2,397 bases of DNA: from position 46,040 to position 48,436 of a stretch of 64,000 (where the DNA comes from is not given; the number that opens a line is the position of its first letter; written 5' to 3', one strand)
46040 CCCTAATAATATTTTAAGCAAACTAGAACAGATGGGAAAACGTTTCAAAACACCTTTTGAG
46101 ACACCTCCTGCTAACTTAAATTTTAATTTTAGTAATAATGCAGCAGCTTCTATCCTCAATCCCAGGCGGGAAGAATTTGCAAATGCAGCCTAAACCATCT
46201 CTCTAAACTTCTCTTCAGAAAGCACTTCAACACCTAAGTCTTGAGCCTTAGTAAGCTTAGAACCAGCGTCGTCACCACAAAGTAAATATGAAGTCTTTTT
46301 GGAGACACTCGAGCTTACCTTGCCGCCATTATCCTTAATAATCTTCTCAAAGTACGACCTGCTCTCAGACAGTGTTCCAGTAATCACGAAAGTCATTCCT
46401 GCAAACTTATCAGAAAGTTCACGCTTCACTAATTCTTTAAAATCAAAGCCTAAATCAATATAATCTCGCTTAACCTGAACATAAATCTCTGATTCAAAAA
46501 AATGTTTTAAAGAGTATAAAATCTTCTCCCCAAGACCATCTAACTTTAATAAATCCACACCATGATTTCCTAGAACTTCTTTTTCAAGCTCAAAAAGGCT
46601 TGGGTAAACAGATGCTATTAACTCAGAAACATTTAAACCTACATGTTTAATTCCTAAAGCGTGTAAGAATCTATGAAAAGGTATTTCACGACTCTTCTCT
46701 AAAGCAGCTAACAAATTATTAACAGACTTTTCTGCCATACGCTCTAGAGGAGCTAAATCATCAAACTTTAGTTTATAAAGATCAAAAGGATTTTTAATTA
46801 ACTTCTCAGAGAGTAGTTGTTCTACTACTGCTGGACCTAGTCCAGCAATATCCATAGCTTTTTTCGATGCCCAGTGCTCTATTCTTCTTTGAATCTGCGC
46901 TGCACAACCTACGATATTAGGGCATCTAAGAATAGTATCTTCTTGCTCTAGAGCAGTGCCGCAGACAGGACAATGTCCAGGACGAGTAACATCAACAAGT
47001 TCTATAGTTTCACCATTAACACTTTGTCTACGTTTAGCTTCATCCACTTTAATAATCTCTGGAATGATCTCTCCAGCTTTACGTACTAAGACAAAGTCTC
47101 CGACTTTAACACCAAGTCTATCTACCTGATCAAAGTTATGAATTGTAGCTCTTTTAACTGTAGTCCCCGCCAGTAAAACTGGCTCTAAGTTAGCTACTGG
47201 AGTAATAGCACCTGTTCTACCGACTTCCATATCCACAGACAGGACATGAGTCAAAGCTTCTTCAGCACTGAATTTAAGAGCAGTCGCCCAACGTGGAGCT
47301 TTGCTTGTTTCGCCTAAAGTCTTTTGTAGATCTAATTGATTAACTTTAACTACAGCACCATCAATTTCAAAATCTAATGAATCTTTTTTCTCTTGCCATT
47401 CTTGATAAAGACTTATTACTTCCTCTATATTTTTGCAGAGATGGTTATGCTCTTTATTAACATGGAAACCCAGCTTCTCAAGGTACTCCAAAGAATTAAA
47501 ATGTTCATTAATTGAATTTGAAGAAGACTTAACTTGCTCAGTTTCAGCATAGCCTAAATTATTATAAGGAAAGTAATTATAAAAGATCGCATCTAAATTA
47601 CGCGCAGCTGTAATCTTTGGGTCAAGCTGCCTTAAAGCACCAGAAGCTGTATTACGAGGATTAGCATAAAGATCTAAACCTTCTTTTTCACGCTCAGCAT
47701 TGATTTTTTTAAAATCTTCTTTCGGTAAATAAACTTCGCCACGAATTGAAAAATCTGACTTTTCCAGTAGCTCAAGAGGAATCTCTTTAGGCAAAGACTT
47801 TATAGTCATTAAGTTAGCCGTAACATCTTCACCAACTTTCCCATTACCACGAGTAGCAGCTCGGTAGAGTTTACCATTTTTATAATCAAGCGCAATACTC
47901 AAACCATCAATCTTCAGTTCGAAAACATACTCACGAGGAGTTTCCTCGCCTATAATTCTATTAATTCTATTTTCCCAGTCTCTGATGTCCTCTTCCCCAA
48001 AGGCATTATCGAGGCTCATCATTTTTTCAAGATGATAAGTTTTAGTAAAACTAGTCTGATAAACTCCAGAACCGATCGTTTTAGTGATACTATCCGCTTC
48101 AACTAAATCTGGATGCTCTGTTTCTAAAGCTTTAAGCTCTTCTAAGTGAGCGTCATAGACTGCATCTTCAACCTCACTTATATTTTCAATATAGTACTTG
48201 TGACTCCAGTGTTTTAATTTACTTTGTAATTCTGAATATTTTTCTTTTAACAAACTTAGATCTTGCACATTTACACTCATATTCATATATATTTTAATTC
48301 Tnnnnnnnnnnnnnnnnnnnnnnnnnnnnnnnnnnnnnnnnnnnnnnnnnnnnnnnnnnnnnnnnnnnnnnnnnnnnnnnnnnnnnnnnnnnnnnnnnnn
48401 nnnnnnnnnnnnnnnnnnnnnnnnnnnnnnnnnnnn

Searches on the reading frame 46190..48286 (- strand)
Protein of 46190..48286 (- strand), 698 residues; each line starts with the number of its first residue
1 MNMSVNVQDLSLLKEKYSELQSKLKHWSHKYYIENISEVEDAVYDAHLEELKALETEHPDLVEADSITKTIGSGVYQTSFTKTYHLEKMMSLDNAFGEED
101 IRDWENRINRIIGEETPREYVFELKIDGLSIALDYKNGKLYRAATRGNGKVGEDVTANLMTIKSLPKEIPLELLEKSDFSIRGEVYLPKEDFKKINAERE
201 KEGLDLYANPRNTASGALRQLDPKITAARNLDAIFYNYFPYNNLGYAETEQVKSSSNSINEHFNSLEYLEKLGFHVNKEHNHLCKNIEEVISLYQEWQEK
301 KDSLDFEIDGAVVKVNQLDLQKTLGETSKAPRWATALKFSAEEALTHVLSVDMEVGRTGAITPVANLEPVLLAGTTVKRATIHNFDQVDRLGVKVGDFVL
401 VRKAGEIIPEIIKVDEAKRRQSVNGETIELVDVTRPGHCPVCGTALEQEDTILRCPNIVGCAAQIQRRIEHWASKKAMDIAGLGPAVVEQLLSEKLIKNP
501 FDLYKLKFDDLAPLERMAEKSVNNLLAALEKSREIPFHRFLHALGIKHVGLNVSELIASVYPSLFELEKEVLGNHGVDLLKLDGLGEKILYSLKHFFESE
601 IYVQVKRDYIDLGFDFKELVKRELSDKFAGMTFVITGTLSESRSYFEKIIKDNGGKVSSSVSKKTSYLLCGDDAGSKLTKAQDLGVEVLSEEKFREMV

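Call 53: search_protein_families(library=pfam, proteins=[window:46190-48286:-], max_evalue=0.001)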
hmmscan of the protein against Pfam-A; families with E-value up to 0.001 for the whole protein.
window:46190-48286:- (698 aa): 8 families
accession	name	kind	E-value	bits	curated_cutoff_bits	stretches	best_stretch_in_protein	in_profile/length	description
PF01653.23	DNA_ligase_aden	-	2e-89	299.9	27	1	78-342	2-253/253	NAD-dependent DNA ligase adenylation domain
PF03120.22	DNA_ligase_OB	-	8.9e-32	109.2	32.9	1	346-421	2-77/79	NAD-dependent DNA ligase OB-fold domain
PF00533.33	BRCT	-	5.8e-17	62.1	21.3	1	625-696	3-76/78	BRCA1 C Terminus (BRCT) domain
PF12738.14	PTCB-BRCT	-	5e-09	36.5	22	1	633-690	3-60/63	twin BRCT domain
PF12826.13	HHH_2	-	1.4e-07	32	27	1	539-600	1-58/64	Helix-hairpin-helix motif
PF16589.12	BRCT_2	-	6e-07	30.1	27.3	1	628-692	3-68/86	BRCT domain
PF03119.21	DNA_ligase_ZBD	-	2.3e-06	27.8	25.8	1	438-463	1-27/27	NAD-dependent DNA ligase C4 zinc finger domain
PF14520.12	HHH_5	-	0.00022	22.1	27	0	478-531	5-57/57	Helix-hairpin-helix domain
